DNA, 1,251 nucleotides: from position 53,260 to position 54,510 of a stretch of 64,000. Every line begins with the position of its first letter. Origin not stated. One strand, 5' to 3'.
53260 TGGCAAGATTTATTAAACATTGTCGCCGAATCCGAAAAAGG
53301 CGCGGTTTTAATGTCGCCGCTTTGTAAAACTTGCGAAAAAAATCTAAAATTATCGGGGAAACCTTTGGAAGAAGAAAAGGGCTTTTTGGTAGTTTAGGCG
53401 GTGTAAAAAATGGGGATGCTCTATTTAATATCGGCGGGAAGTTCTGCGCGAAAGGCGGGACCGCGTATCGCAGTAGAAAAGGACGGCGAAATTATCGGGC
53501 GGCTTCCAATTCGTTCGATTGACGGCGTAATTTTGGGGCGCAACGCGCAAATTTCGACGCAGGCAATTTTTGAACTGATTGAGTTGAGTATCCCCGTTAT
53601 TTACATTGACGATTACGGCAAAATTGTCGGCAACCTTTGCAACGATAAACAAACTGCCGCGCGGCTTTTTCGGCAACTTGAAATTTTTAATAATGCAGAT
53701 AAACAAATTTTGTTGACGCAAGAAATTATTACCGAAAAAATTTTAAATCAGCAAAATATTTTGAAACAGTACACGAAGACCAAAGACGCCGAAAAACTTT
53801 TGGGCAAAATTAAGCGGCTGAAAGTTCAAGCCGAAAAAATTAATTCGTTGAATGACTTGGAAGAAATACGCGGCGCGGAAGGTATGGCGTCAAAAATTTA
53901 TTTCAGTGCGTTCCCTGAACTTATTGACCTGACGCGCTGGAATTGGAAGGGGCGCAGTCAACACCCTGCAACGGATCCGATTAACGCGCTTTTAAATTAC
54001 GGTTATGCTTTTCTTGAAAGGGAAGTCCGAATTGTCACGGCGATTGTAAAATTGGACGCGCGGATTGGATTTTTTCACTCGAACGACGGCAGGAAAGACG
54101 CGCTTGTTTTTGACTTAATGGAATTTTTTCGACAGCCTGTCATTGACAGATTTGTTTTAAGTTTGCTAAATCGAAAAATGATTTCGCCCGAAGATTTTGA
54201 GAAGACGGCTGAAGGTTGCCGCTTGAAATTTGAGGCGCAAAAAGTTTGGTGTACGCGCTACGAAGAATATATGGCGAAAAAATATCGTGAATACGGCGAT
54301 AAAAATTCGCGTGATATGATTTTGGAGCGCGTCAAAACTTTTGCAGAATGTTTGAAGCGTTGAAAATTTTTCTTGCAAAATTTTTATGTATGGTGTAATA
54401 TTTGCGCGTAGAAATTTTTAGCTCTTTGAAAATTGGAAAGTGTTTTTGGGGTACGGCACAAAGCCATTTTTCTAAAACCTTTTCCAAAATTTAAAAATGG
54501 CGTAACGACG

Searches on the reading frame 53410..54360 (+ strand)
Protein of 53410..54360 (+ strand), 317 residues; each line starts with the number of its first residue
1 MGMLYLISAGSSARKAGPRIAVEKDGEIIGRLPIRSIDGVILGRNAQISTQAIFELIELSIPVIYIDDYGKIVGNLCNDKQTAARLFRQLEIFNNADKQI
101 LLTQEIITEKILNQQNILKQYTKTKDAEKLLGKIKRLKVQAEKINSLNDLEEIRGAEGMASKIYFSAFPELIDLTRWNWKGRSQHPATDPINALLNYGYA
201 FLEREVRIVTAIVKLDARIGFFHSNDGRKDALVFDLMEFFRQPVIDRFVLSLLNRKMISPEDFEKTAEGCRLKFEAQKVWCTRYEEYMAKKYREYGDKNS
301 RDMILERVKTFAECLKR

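Call 7: search_protein_families(library=ncbifam, proteins=[window:53410-54360:+], max_evalue=0.001)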
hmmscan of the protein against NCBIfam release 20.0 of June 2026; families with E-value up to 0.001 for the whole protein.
window:53410-54360:+ (317 aa): 9 families
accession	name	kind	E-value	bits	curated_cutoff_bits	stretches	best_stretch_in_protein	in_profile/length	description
TIGR00287.1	cas1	equivalog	9.4e-77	258.3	71.7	1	4-315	2-319/327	CRISPR-associated endonuclease Cas1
NF049935.1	cas4g_cas1g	exception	3.7e-63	213.8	560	1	3-291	216-506/546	CRISPR-associated endonuclease Cas4g/Cas1g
TIGR04093.1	cas1_CYANO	exception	4.4e-62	210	385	1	4-293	3-296/334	type I-D CRISPR-associated endonuclease Cas1d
TIGR03640.1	cas1_DVULG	exception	4e-53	180.8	385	1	4-289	6-299/340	type I-C CRISPR-associated endonuclease Cas1c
TIGR03983.1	cas1_MYXAN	equivalog_domain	1.7e-42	145.6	358.05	1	4-294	14-310/347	type I-MYXAN CRISPR-associated endonuclease Cas1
TIGR03641.1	cas1_HMARI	exception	3.4e-40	138.3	304.1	1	4-291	3-284/324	type I-B CRISPR-associated endonuclease Cas1b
TIGR04329.1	cas1_PREFRAN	exception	5.4e-31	107.9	300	1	23-282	29-279/317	type V CRISPR-associated endonuclease Cas1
TIGR03639.1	cas1_NMENI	exception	1.5e-26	93.3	120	1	20-258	19-237/278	type II CRISPR-associated endonuclease Cas1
TIGR03638.1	cas1_ECOLI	exception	1.8e-10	40.6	215.6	1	142-255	122-234/269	type I-E CRISPR-associated endonuclease Cas1e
